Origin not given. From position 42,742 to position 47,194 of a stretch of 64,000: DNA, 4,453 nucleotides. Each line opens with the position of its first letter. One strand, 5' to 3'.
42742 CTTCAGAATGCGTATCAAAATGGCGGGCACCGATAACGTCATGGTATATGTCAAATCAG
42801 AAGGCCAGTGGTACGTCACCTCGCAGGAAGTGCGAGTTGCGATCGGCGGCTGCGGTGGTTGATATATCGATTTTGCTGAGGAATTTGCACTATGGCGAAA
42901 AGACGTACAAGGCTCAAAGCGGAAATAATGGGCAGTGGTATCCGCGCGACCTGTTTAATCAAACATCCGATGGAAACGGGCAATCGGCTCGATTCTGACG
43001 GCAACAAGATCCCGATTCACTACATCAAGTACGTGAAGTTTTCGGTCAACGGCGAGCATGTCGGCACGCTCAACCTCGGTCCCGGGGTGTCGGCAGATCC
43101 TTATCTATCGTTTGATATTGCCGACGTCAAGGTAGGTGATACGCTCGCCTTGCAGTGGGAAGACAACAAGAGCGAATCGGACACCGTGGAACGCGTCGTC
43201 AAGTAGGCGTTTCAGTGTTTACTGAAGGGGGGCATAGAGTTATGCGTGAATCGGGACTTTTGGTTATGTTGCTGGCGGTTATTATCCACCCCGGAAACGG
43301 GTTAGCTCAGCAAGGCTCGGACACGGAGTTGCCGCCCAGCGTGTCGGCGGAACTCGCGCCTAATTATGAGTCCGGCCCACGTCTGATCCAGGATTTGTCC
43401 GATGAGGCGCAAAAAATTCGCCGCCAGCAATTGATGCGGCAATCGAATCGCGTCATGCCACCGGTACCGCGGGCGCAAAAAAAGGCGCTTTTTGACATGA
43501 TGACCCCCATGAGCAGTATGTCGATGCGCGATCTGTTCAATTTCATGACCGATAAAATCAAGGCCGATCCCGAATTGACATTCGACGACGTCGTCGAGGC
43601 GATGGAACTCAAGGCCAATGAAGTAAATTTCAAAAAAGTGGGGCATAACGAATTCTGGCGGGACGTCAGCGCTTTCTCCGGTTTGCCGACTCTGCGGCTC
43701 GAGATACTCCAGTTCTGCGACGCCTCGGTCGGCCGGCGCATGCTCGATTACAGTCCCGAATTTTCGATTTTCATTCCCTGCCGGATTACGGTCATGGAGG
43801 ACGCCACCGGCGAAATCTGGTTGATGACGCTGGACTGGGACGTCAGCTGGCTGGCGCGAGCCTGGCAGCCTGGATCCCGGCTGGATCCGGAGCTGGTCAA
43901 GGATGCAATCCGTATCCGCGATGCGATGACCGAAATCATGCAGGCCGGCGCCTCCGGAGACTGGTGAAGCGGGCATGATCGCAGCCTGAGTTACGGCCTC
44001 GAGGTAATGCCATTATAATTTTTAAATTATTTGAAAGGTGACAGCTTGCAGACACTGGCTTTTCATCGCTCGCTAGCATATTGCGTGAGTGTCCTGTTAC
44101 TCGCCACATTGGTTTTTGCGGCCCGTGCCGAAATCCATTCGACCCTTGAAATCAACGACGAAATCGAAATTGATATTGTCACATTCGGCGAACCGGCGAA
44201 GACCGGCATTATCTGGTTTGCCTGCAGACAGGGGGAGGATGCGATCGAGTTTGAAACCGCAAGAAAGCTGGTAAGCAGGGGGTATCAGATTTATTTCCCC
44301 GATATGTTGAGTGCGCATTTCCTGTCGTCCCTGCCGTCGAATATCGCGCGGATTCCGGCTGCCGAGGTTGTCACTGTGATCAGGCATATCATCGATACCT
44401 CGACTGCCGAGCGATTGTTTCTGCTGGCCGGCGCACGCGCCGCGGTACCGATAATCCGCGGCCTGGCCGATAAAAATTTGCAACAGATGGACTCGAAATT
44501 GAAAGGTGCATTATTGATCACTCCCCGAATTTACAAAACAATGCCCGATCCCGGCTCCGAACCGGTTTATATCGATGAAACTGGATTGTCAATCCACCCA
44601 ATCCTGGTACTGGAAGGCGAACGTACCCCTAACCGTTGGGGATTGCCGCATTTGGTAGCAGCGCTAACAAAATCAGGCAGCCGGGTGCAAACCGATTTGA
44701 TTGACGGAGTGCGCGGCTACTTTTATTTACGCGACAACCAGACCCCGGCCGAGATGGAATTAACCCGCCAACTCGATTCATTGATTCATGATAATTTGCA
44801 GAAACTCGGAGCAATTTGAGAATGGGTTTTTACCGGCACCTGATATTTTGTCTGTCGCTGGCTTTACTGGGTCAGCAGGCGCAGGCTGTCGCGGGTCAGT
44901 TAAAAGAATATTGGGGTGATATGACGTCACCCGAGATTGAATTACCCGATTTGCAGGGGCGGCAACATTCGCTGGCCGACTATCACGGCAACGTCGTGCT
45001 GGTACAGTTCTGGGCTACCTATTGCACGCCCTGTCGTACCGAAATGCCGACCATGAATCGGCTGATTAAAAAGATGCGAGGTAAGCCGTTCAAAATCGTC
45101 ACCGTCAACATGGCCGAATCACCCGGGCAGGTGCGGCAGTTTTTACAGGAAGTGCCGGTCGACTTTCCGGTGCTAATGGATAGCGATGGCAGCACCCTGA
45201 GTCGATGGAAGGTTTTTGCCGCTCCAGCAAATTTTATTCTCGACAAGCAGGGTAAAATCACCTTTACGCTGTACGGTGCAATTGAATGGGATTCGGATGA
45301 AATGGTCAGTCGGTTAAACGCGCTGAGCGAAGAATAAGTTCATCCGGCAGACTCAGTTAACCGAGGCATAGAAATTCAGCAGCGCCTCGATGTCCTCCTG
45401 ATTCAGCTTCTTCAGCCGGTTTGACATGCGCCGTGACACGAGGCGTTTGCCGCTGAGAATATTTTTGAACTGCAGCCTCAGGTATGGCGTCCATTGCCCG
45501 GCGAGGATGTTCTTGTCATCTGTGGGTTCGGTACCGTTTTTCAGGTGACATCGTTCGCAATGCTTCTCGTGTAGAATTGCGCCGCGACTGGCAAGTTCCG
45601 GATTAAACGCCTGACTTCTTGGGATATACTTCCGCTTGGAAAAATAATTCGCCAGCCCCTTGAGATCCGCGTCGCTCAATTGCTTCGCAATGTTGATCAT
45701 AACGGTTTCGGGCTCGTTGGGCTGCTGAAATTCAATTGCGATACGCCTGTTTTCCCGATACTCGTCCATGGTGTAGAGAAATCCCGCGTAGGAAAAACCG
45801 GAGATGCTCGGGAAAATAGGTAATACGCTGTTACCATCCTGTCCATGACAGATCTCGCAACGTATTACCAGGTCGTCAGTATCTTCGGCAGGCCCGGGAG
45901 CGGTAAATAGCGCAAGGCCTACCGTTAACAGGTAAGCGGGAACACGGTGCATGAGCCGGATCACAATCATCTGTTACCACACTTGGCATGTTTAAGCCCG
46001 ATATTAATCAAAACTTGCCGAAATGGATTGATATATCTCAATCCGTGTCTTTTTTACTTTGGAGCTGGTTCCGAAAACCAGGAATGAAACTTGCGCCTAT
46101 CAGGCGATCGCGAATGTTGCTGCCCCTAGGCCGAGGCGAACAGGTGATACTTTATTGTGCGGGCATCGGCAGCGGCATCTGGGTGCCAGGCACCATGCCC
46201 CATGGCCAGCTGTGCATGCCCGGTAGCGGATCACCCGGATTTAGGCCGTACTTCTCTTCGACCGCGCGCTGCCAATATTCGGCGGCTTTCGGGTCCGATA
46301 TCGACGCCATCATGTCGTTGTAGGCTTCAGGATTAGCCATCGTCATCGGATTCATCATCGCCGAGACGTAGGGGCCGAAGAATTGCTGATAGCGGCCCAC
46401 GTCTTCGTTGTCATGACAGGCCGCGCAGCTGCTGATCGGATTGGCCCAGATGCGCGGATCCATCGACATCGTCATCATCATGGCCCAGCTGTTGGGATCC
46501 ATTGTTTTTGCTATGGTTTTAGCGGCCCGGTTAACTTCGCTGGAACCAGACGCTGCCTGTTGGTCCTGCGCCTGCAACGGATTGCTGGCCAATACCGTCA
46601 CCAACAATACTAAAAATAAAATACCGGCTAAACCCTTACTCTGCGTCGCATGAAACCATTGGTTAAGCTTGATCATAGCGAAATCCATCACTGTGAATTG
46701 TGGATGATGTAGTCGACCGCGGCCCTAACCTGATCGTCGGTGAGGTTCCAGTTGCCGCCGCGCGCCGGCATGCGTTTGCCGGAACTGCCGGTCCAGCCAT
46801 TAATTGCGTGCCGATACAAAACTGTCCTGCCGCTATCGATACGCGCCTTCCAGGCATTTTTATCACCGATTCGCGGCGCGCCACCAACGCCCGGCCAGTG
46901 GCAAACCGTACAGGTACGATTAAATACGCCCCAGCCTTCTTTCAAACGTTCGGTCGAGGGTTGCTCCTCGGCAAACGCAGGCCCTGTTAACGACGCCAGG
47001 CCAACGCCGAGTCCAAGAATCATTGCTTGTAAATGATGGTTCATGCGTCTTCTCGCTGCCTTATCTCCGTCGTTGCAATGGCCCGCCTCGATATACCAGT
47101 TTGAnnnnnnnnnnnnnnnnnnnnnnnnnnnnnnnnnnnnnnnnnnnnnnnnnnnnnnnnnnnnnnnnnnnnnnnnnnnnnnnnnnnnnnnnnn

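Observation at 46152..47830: Secreted protein built of 11 tandem [F/W]-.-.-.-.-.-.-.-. nonapeptides, paired with a Met-rich monoheme cytochrome carrying the same motif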

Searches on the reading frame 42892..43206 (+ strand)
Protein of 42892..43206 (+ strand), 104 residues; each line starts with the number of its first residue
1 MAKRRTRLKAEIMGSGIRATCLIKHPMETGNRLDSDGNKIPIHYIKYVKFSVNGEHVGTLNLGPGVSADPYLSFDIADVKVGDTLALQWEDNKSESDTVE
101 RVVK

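Call 3: search_protein_families(library=pfam, proteins=[window:42892-43206:+], max_evalue=0.1)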
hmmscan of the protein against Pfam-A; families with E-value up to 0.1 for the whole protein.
window:42892-43206:+ (104 aa): 1 family
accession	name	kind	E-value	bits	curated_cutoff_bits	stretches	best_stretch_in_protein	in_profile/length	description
PF08770.17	SoxZ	-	5.6e-27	93.7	25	1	10-99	5-95/98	Sulphur oxidation protein SoxZ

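Call 4: search_protein_families(library=ncbifam, proteins=[window:42892-43206:+], max_evalue=0.1)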
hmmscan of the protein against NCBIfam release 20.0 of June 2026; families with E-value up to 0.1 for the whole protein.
window:42892-43206:+ (104 aa): 2 families
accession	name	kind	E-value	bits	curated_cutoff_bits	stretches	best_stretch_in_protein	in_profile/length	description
TIGR04490.1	SoxZ_true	equivalog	1.2e-27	95.7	76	1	8-101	2-96/98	thiosulfate oxidation carrier complex protein SoxZ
TIGR04557.1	fuse_rel_SoxYZ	equivalog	2.2e-13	50.1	140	1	3-95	131-223/226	quinoprotein dehydrogenase-associated SoxYZ-like carrier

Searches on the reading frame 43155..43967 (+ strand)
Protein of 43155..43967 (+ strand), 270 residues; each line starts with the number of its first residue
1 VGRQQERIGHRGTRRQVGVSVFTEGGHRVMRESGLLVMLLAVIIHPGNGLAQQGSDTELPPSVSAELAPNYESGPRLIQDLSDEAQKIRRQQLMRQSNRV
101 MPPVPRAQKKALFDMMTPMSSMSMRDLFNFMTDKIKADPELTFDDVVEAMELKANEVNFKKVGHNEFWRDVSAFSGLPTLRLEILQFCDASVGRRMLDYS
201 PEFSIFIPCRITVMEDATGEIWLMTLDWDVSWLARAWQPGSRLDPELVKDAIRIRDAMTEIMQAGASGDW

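Call 3: search_protein_families(library=pfam, proteins=[window:43155-43967:+], max_evalue=0.1)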
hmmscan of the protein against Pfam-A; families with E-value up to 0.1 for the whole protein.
window:43155-43967:+ (270 aa): 2 families
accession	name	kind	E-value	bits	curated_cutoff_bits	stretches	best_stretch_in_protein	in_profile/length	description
PF03625.19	DUF302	-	1.7e-10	41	23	1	181-227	17-62/63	Domain of unknown function DUF302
PF00079.25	Serpin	-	0.068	12.8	27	1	75-158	235-321/370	Serpin (serine protease inhibitor)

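Call 4: search_protein_families(library=ncbifam, proteins=[window:43155-43967:+], max_evalue=0.1)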
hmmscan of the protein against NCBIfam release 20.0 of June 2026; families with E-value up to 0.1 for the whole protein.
window:43155-43967:+ (270 aa): 0 families

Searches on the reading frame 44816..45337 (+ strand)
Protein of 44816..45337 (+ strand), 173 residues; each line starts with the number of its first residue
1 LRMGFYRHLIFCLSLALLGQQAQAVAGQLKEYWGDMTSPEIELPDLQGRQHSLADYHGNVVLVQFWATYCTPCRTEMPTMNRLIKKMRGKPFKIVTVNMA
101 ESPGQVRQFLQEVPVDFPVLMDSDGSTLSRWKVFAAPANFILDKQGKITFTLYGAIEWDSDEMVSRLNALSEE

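Call 3: search_protein_families(library=pfam, proteins=[window:44816-45337:+], max_evalue=0.1)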
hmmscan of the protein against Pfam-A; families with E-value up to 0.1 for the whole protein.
window:44816-45337:+ (173 aa): 8 families
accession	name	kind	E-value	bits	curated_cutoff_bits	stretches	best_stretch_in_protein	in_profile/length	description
PF00578.27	AhpC-TSA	-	5.7e-24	84.9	26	1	39-150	6-123/124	AhpC/TSA family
PF08534.16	Redoxin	-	9e-21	74.7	26.6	1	37-159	5-139/148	Redoxin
PF13905.12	Thioredoxin_8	-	2.8e-13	50.4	27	1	58-148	1-94/94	Thioredoxin-like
PF00085.26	Thioredoxin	-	9.4e-09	35.7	23.5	1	59-108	19-67/103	Thioredoxin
PF02630.20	SCO1-SenC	-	0.0017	18.7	22.8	1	42-97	5-65/134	SCO1/SenC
PF20029.6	DUF6436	-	0.0031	17.7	27.3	1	55-150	17-89/133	Domain of unknown function (DUF6436)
PF00255.25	GSHPx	-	0.0047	16.9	27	1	43-96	6-58/108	Glutathione peroxidase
PF13098.12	Thioredoxin_2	-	0.0066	17.2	27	1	57-156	4-95/104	Thioredoxin-like domain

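Call 4: search_protein_families(library=ncbifam, proteins=[window:44816-45337:+], max_evalue=0.1)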
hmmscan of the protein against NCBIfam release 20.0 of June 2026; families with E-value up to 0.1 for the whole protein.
window:44816-45337:+ (173 aa): 20 families
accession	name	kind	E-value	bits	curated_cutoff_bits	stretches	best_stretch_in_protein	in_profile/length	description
NF002854.0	PRK03147.1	subfamily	1.8e-29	102.9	170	1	22-156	26-160/176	thiol-disulfide oxidoreductase ResA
NF047696.1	ThlDiSintTplARhiz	equivalog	1.6e-24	86.9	230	1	39-168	78-213/219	thiol:disulfide interchange protein TlpA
NF041202.1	StoA_CxxC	exception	5.5e-20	71.9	210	1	33-156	30-152/163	endospore biogenesis thiol-disulfide oxidoreductase StoA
NF041054.1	WAxxUGC_long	equivalog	4.3e-17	62.4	300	1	35-149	81-195/354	ResA-like WAxxUGC motif-containing protein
TIGR00385.1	dsbE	subfamily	6.2e-15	55.2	123.15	1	56-156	61-158/173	DsbE family thiol:disulfide interchange protein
NF011941.0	PRK15412.1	equivalog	4.6e-09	36.1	359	1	57-156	67-163/185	thiol:disulfide interchange protein DsbE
NF010625.0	PRK14018.1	equivalog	3.9e-08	32.3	522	1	58-157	56-161/521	bifunctional peptide-methionine (S)-S-oxide reductase MsrA/peptide-methionine (R)-S-oxide reductase MsrB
TIGR01068.1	thioredoxin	equivalog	1.4e-07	31.6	96.8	1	59-104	15-59/101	thioredoxin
NF040769.1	SelL_rel_redox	subfamily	6.3e-07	29.2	120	1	37-124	2-91/173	SelL-related redox protein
NF053650.1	PerredPrxQDein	equivalog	2e-06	27.9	260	1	39-135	2-97/148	thioredoxin-dependent peroxiredoxin PrxQ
NF006960.0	PRK09437.1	equivalog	6.3e-06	26.2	140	1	37-133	9-105/156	thioredoxin-dependent thiol peroxidase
NF006898.0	PRK09381.1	equivalog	1.2e-05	25.7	138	1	60-108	23-70/109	thioredoxin TrxA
NF047697.1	ThioredTrxAClost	equivalog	2.2e-05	24.6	140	1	59-100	18-58/105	thioredoxin TrxA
NF008229.0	PRK10996.1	equivalog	0.0001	22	125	1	59-102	53-95/141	thioredoxin TrxC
NF053656.1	redoxin_TUGYCR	domain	0.00011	22.2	100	1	49-148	18-119/146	TUGYCR motif thioredoxin fold (seleno)protein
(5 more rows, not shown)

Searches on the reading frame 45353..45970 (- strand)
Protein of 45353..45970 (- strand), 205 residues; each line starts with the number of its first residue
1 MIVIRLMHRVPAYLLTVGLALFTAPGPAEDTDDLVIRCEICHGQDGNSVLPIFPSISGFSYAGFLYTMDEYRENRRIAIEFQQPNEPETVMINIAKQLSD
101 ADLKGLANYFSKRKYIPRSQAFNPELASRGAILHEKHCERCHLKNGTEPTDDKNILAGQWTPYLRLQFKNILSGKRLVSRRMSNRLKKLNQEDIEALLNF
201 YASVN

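Call 3: search_protein_families(library=pfam, proteins=[window:45353-45970:-], max_evalue=0.1)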
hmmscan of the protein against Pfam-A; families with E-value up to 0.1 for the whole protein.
window:45353-45970:- (205 aa): 2 families
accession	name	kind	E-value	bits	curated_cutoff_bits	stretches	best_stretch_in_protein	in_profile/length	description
PF00034.26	Cytochrom_C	-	9.1e-09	37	21.3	1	37-110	11-86/90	Cytochrome c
PF13442.11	Cytochrome_CBB3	-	9.7e-09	35.9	27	1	127-200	3-67/68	Cytochrome C oxidase, cbb3-type, subunit III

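Call 4: search_protein_families(library=ncbifam, proteins=[window:45353-45970:-], max_evalue=0.1)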
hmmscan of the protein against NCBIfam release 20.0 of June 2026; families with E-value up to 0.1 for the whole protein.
window:45353-45970:- (205 aa): 4 families
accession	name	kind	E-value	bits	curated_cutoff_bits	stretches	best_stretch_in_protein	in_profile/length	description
NF049874.1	PdsA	exception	2.6e-29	102.5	330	1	29-203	19-196/198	periplasmic diheme shuttle PdsA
TIGR00782.1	ccoP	equivalog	3.7e-06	26.5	179.95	1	37-201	117-278/285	cytochrome-c oxidase, cbb3-type subunit III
NF045930.1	Cytc6PetJCyano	equivalog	0.016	15.2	135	0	127-197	28-98/110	cytochrome c6 PetJ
NF040606.1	CytoC_perox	subfamily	0.062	12.5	150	1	121-150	292-321/524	di-heme-cytochrome C peroxidase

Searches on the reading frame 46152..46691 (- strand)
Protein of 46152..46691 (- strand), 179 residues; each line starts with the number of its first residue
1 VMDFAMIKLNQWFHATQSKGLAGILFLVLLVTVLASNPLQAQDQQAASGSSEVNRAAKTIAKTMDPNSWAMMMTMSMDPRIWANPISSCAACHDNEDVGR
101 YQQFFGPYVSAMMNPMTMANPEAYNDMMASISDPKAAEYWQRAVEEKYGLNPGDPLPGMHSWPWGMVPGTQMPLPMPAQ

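Call 3: search_protein_families(library=pfam, proteins=[window:46152-46691:-], max_evalue=0.1)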
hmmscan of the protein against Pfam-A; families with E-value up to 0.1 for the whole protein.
window:46152-46691:- (179 aa): 0 families

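Call 4: search_protein_families(library=ncbifam, proteins=[window:46152-46691:-], max_evalue=0.1)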
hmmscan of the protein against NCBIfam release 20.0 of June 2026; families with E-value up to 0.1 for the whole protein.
window:46152-46691:- (179 aa): 0 families

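Call 20: find_homologous_proteins(query=window:46152-46691:-, max_evalue=0.001)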
Query window:46152-46691:- (179 aa): 59 proteins with E <= 0.001 among 130 candidates.
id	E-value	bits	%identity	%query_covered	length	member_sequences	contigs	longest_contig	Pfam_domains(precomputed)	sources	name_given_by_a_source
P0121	1.9e-106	372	91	99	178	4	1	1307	-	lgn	-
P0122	5.3e-103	361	91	99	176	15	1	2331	-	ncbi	-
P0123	9.1e-100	350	88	99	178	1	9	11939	-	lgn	-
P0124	2.2e-98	346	89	95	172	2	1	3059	-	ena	-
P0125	4.5e-97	341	86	97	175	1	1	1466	-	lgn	-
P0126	3.0e-96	339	83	99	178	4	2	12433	-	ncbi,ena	-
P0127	1.2e-95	337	86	95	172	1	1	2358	-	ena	-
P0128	3.3e-93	329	84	97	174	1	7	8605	-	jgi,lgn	jgi:cytochrome c peroxidase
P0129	5.6e-93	328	83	96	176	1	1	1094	-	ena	-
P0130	1.9e-90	320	85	95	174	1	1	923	-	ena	-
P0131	9.0e-88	311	79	92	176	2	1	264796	-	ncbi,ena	-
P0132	1.0e-87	311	80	97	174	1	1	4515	-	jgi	-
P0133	6.4e-87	308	79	97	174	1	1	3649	-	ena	-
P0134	1.1e-86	307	78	97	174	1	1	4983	-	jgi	jgi:hypothetical protein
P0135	4.4e-81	289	73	95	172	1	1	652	-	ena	-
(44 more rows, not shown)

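Call 36: search_solved_structures(query=A3, max_evalue=1)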
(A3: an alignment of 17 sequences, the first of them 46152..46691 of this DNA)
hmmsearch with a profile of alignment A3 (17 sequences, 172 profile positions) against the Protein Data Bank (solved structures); distinct sequences matched with E-value up to 1: 1.
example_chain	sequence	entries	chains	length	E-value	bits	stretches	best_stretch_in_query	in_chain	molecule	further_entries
6raw_6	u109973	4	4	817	0.93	12.6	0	45-95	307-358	DNA replication licensing factor Mcm6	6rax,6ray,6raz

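Call 57: predict_structure(alignment_id=A4)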
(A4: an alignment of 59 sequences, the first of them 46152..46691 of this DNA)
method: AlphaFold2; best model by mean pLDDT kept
length: 179 residues; sequences in the alignment: 59
mean_pLDDT: 61.7   pTM: 0.42
mean pLDDT of the five models: 61.7, 60.9, 58.4, 57.7, 54.5
residues with pLDDT >= 90: 0; 70-90: 54; 50-70: 91; < 50: 34
segments of 3 or more residues with pLDDT < 50: 1-4, 37-49, 165-179
pLDDT, mean of each block of 10 residues (from residue 1): 50 55 76 59 42 59 62 56 53 66 65 68 74 77 82 77 51 39
secondary structure, 60 per line:
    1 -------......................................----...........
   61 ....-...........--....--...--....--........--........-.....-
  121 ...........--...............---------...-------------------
elements in order: H8-45 H50-64 H66-76 H79-82 H90-93 H96-103 H106-113 H115-119 H121-131 H134-148

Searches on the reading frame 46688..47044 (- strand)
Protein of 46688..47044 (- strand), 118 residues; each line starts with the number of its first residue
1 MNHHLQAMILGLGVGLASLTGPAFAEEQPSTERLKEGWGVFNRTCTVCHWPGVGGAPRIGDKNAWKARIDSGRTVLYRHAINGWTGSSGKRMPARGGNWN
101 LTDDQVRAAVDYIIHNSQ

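Call 3: search_protein_families(library=pfam, proteins=[window:46688-47044:-], max_evalue=0.1)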
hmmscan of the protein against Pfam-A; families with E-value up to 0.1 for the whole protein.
window:46688-47044:- (118 aa): 3 families
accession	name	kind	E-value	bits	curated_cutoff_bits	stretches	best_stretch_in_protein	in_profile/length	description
PF13442.11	Cytochrome_CBB3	-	3.8e-11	43.6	27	1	33-113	2-68/68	Cytochrome C oxidase, cbb3-type, subunit III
PF00034.26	Cytochrom_C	-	7.7e-09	37.2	21.3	1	35-113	2-86/90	Cytochrome c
PF14495.11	Cytochrom_C550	-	0.033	14.3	27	0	30-53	22-45/136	Cytochrome c-550 domain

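Call 4: search_protein_families(library=ncbifam, proteins=[window:46688-47044:-], max_evalue=0.1)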
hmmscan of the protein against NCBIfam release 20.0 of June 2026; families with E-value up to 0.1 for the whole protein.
window:46688-47044:- (118 aa): 6 families
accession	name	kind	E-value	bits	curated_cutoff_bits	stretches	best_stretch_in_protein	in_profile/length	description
NF041895.1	choice_anch_V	domain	0.0002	21.4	42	1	19-118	5-101/150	choice-of-anchor V domain-containing protein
NF045930.1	Cytc6PetJCyano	equivalog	0.0037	17.2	135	1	10-117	10-106/110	cytochrome c6 PetJ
TIGR04485.1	thiosulf_SoxX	equivalog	0.0089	16.7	61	1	72-115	34-77/78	sulfur oxidation c-type cytochrome SoxX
TIGR00782.1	ccoP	equivalog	0.011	15.1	179.95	1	27-113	196-278/285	cytochrome-c oxidase, cbb3-type subunit III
TIGR03045.1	PS_II_C550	equivalog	0.027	14.1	177.75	1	30-53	47-70/159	photosystem II cytochrome c-550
NF050122.1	bc1_QcrC_actin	exception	0.037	13.3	200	1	12-56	18-63/253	cytochrome bc1 complex diheme cytochrome c subunit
